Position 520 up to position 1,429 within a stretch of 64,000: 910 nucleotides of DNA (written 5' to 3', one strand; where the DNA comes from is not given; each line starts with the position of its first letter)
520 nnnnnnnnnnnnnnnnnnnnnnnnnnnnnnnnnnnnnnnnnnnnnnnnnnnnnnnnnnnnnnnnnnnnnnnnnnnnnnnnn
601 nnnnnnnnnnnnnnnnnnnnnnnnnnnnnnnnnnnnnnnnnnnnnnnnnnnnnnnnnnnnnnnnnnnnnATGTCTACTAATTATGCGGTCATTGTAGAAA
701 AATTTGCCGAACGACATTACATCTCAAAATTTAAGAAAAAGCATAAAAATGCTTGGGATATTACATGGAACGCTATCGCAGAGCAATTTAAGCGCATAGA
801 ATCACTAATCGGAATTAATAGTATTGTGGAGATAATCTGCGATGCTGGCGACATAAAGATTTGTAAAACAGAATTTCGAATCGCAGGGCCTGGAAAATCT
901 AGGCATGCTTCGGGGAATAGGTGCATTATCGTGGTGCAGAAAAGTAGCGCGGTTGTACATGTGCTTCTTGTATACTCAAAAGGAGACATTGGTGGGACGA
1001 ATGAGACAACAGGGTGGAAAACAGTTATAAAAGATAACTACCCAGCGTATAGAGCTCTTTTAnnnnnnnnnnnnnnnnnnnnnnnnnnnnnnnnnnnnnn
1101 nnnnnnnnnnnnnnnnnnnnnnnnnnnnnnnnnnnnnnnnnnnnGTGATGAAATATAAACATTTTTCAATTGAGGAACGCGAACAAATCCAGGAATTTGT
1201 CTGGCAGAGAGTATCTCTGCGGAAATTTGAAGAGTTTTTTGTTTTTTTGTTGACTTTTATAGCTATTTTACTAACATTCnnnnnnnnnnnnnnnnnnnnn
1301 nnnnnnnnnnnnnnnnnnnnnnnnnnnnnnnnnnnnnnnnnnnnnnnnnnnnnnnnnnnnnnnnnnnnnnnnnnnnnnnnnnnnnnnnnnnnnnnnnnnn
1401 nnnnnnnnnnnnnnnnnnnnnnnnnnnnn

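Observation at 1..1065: HTH_XRE-Panacea antitoxin-like gene coupled to a RelE/ParE-fold toxin candidate (PanAT-type pair)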

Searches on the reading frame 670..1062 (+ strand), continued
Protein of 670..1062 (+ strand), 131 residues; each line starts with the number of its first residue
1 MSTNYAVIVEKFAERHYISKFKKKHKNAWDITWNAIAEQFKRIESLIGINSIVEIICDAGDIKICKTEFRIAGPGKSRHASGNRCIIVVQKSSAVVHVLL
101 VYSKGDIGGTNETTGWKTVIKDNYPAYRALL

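Call 46: fold_search(model_id=the predicted structure, library=pdb)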
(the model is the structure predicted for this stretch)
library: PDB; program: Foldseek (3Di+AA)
matches with E <= 10: 782; with E <= 0.001: 1
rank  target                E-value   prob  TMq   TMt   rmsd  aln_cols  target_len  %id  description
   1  1wmi_A                2.3e-04  1.00  0.43  0.61   5.4       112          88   14  Crystal structure of archaeal RelE-RelB complex from Pyrococcus horikoshii OT3 (released 2005-03-15)
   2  8a0x_D                1.7e-03  1.00  0.51  0.58   5.4       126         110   17  Crystal structure of the HigB2-HigA2 tetramer in complex with operator DNA (released 2023-05-03)
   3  2khe_MODEL_1_A        3.9e-03  1.00  0.45  0.62   4.9       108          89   18  Solution Structure of the Bacterial Toxin Rele from Thermus Thermophilus HB8 (released 2010-03-31)
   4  5mje_A                3.9e-03  1.00  0.49  0.56   5.1       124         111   12  Crystal structure of the HigB2 toxin in complex with Nb8 (released 2017-04-05)
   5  7v6w_F                5.4e-03  1.00  0.52  0.73   3.3       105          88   19  Crystal structure of heterohexameric Sa2YoeB-Sa2YefM complex bound to 26bp-DNA (released 2021-12-15)
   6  8a0x_C                5.4e-03  0.99  0.49  0.57   5.5       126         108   17  Crystal structure of the HigB2-HigA2 tetramer in complex with operator DNA (released 2023-05-03)
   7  4fxh_B                6.2e-03  0.97  0.39  0.51   7.1       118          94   15  Crystal structure of the isolated E. coli RelE toxin, P212121 form (released 2012-08-29)
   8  7v5y_E                7.5e-03  1.00  0.52  0.74   3.3       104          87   19  Crystal structure of hexameric complex of Sa2YoeB-Sa2YefM toxin-antitoxin from Staphylococcus aureus (released 2021-12-15)
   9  7v6w_E                7.5e-03  1.00  0.48  0.66   4.7       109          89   20  Crystal structure of heterohexameric Sa2YoeB-Sa2YefM complex bound to 26bp-DNA (released 2021-12-15)
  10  6kml_C                8.5e-03  0.98  0.41  0.48   5.0       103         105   16  2.09 Angstrom resolution crystal structure of tetrameric HigBA toxin-antitoxin complex from E.coli (released 2020-11-18)
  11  6kmq_A                1.2e-02  0.98  0.42  0.55   4.9       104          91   18  2.3 Angstrom resolution structure of dimeric HigBA toxin-antitoxin complex from E. coli (released 2020-11-18)
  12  6kml_A                1.2e-02  0.97  0.45  0.54   5.5       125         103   16  2.09 Angstrom resolution crystal structure of tetrameric HigBA toxin-antitoxin complex from E.coli (released 2020-11-18)
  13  5ycl_B                1.8e-02  0.99  0.45  0.58   4.0       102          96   14  Crystal structure of HigBA complex from Shigella flexneri (released 2018-09-19)
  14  3g5o_C                1.8e-02  0.98  0.42  0.59   5.2       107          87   11  The crystal structure of the toxin-antitoxin complex RelBE2 (Rv2865-2866) from Mycobacterium tuberculosis (released 2009-04-14)
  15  5ja8_A                2.0e-02  0.97  0.47  0.56   5.6       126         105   13  Crystal structure of the HigB2 toxin in complex with Nb2 (released 2017-04-05)
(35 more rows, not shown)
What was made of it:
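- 670..1065 (+): RelE/ParE-fold toxin candidate (panT-like), 131 aa, pI 9.5. Foldseek top 32 are all RelE, HigB, YoeB or YafQ (call 46).
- On RelE/ParE toxin superfamily: Foldseek probability is 0.95-1.00 for the top 20 (call 46).
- The Foldseek top 32 are all RelE, HigB2, YoeB, HigB or YafQ (call 46).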

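Call 59: predict_structure(alignment_id=A4)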
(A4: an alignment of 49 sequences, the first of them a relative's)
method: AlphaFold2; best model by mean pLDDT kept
length: 232 residues; sequences in the alignment: 49
mean_pLDDT: 77.8   pTM: 0.64
mean pLDDT of the five models: 77.8, 71.1, 70.2, 69.7, 69.4
residues with pLDDT >= 90: 58; 70-90: 114; 50-70: 41; < 50: 19
segments of 3 or more residues with pLDDT < 50: 1-7, 224-232
pLDDT, mean of each block of 10 residues (from residue 1): 46 84 91 91 80 88 79 73 91 84 88 79 62 65 90 84 88 88 91 86 67 56 49 37
secondary structure, 60 per line:
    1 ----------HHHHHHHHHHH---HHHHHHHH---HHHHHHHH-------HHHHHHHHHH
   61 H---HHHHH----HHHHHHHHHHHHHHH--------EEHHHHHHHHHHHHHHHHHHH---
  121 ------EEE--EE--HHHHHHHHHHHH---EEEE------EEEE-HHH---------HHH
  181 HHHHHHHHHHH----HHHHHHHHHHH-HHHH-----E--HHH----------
elements in order: H11-21 H25-32 H36-43 H51-61 H65-69 H74-88 H99-117 E127-129 H136-147 E151-154 E161-164 H178-191 H196-206 H208-211

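Call 61: search_dna_similar(query=window:670-1062:+, collection=plasmids, mode=protein, max_evalue=0.001)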
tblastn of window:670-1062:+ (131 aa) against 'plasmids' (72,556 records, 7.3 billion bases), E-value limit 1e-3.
No match.

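Call 62: search_dna_similar(query=window:670-1062:+, collection=phages, mode=protein, max_evalue=0.001)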
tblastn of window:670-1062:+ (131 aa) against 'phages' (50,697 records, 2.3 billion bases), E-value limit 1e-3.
No match.

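Call 66: find_homologous_proteins(query=P0140, max_evalue=0.001)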
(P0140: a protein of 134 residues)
Query P0140 (134 aa): 476 proteins with E <= 0.001 among 483 candidates; the best 120 are listed.
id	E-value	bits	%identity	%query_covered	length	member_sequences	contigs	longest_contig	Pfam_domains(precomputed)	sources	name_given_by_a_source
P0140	2.1e-83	294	100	100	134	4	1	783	-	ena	-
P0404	1.3e-74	266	89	99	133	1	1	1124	-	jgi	jgi:hypothetical protein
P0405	1.1e-73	263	86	99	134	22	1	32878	-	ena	-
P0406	5.9e-73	261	84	99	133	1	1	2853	-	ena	-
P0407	1.5e-72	259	85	100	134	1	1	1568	-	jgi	-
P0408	2.6e-72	259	86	99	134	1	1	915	-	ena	-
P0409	7.3e-72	257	86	99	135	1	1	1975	-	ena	-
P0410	8.5e-72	257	86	99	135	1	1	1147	-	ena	-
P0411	1.1e-71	256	86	99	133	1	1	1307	-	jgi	-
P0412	1.4e-71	256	86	99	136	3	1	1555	-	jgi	-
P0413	1.7e-71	256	83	99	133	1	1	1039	-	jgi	jgi:hypothetical protein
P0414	2.3e-71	255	86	99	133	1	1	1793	-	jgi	jgi:hypothetical protein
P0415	2.6e-71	255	84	99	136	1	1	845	-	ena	-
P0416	3.4e-71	255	85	99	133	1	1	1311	-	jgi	-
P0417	3.6e-71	255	84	99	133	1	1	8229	-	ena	-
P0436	4.6e-69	248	84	99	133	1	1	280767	-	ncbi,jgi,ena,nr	ncbi:MAG: hypothetical protein FWG88_01045 [Oscillospiraceae bacterium]|nr:hypothetical protein [Osc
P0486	4.8e-65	235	77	99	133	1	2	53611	-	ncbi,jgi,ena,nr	ncbi:MAG: hypothetical protein FWH32_07625 [Clostridiales bacterium]|nr:hypothetical protein [Clostr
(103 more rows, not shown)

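Call 67: find_encoding_contigs(protein=P0436, flank=4000, max_places=2)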
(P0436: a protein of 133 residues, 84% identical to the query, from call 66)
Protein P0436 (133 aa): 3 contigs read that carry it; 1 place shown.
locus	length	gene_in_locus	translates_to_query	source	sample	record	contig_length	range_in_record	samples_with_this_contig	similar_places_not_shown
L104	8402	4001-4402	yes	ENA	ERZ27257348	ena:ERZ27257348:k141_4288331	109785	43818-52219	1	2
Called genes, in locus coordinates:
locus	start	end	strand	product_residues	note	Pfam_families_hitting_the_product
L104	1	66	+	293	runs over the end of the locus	PF02517:Rce1-like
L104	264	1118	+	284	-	PF02517:Rce1-like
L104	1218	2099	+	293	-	PF02517:Rce1-like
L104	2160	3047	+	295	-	PF02517:Rce1-like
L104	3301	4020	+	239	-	PF12844:HTH_19 (faint), PF13560:HTH_31 (weak), PF01381:HTH_3, PF13274:SocA_Panacea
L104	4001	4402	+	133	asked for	-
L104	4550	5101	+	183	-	PF11667:DUF3267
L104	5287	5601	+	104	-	PF02517:Rce1-like (weak)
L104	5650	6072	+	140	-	PF06713:bPH_4 (faint)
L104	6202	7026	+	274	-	PF02517:Rce1-like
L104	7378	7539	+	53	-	-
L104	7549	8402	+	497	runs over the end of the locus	PF00145:DNA_methylase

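Call 68: find_encoding_contigs(protein=P0486, flank=4000, max_places=2)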
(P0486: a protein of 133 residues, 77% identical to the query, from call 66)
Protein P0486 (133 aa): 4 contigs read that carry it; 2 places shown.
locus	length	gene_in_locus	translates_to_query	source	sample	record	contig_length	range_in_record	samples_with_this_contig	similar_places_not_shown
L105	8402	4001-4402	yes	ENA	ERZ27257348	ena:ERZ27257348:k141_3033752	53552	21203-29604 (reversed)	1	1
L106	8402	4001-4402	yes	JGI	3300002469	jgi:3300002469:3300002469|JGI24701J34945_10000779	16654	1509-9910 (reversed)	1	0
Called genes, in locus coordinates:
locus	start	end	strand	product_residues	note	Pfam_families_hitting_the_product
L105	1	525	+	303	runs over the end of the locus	-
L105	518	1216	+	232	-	PF13367:PrsW-protease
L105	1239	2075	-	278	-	-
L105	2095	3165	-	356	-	-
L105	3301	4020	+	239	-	PF12844:HTH_19 (weak), PF01381:HTH_3, PF13560:HTH_31 (weak), PF13274:SocA_Panacea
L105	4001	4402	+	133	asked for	-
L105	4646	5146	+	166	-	PF04542:Sigma70_r2, PF08281:Sigma70_r4_2, PF04545:Sigma70_r4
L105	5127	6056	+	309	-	-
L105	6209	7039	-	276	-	PF17761:DUF1016_N, PF06250:YhcG_C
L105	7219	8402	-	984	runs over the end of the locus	PF24547:DUF7601 (weak)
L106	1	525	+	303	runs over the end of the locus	-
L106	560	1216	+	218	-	PF13367:PrsW-protease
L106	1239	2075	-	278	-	-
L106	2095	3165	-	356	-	-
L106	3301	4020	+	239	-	PF12844:HTH_19 (weak), PF01381:HTH_3, PF13560:HTH_31 (weak), PF13274:SocA_Panacea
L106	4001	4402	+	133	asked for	-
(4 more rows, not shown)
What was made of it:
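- A 38%-identical Clostridia subgroup has the same partner (calls 66-68).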

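Call 78: fold_search(model_id=the predicted structure, library=pdb)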
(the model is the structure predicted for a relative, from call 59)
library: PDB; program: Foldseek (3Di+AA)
matches with E <= 10: 991; with E <= 0.001: 0
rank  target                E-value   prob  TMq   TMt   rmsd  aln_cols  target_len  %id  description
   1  2b5a_B                1.8e-03  1.00  0.27  0.76   3.4        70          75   30  C.BclI, Control Element of the BclI Restriction-Modification System (released 2006-01-03)
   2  2b5a_A                2.2e-03  1.00  0.27  0.74   3.4        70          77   30  C.BclI, Control Element of the BclI Restriction-Modification System (released 2006-01-03)
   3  2b5a_C                2.6e-03  1.00  0.27  0.74   3.5        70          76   30  C.BclI, Control Element of the BclI Restriction-Modification System (released 2006-01-03)
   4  7dlv_F                3.5e-03  1.00  0.26  0.40  12.9       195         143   19  shrimp dUTPase in complex with Stl (released 2021-12-01)
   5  6h4c_F                4.5e-03  1.00  0.26  0.40  13.0       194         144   18  A polyamorous repressor: deciphering the evolutionary strategy used by the phage-inducible chromosomal islands to spre (released 2019-08-28)
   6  9k3w_A                5.2e-03  1.00  0.23  0.78   1.2        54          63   41  Crystal structure of putative transcription regulator (dr_2454) from Deinococcus radiodurans (released 2025-10-22)
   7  7dlv_E                5.2e-03  1.00  0.25  0.40  12.9       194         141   18  shrimp dUTPase in complex with Stl (released 2021-12-01)
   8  1y7y_B                5.8e-03  1.00  0.25  0.82   1.3        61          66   38  High-resolution crystal structure of the restriction-modification controller protein C.AhdI from Aeromonas hydrophila (released 2005-02-22)
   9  7pwj_FFF              6.4e-03  1.00  0.26  0.39  12.8       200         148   18  dUTPase from human in complex with Stl (released 2022-12-28)
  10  1y7y_A                7.4e-03  1.00  0.25  0.78   1.4        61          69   38  High-resolution crystal structure of the restriction-modification controller protein C.AhdI from Aeromonas hydrophila (released 2005-02-22)
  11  3vk0_A                8.2e-03  1.00  0.28  0.66   2.6        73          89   30  Crystal Structure of hypothetical transcription factor NHTF from Neisseria (released 2012-03-14)
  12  8p8o_F                8.6e-03  1.00  0.27  0.42  12.8       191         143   18  M. tuberculosis dUTPase - Stl1-159 (StlNT) complex structure (released 2024-11-27)
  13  8p8o_J                8.6e-03  1.00  0.27  0.42  12.7       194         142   18  M. tuberculosis dUTPase - Stl1-159 (StlNT) complex structure (released 2024-11-27)
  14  3vk0_B                9.1e-03  1.00  0.27  0.67   4.9        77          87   28  Crystal Structure of hypothetical transcription factor NHTF from Neisseria (released 2012-03-14)
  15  6h4c_H                9.1e-03  1.00  0.27  0.41  13.0       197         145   18  A polyamorous repressor: deciphering the evolutionary strategy used by the phage-inducible chromosomal islands to spre (released 2019-08-28)
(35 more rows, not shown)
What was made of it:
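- On XRE-family helix-turn-helix (PF01381): Model helices span residues 11-69 and match lambda cI, SinR and C proteins with TMt 0.63-0.83 (calls 59, 78).
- Closest known: Restriction-modification controller. Same: The HTH domain is 26-38% identical, with TMt 0.67-0.82 (call 78).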

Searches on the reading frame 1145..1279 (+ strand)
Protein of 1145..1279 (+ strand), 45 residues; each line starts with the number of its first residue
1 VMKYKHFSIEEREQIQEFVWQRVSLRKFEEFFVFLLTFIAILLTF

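Call 4: search_protein_families(library=pfam, proteins=[window:1145-1279:+], max_evalue=1)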
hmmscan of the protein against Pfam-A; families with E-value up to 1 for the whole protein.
window:1145-1279:+ (45 aa): 1 family
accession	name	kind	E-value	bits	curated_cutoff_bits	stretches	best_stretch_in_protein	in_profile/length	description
PF13936.12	HTH_38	-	0.0038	17.4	27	1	3-26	1-24/44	Helix-turn-helix domain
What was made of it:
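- On IS30 transposase (the claimed adjacent fragment, 1145-1282): HTH_38 scores 17.4 bits against a cut-off of 27, over 24 residues (call 4).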

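Call 75: search_protein_families(library=ncbifam, proteins=[window:1145-1279:+], max_evalue=1)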
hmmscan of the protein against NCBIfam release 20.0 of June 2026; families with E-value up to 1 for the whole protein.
window:1145-1279:+ (45 aa): 1 family
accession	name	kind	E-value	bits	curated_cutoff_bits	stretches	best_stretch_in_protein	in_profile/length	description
TIGR02450.1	TIGR02450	hypoth_equivalog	0.11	13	36.85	1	2-23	12-33/61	TIGR02450 family Trp-rich protein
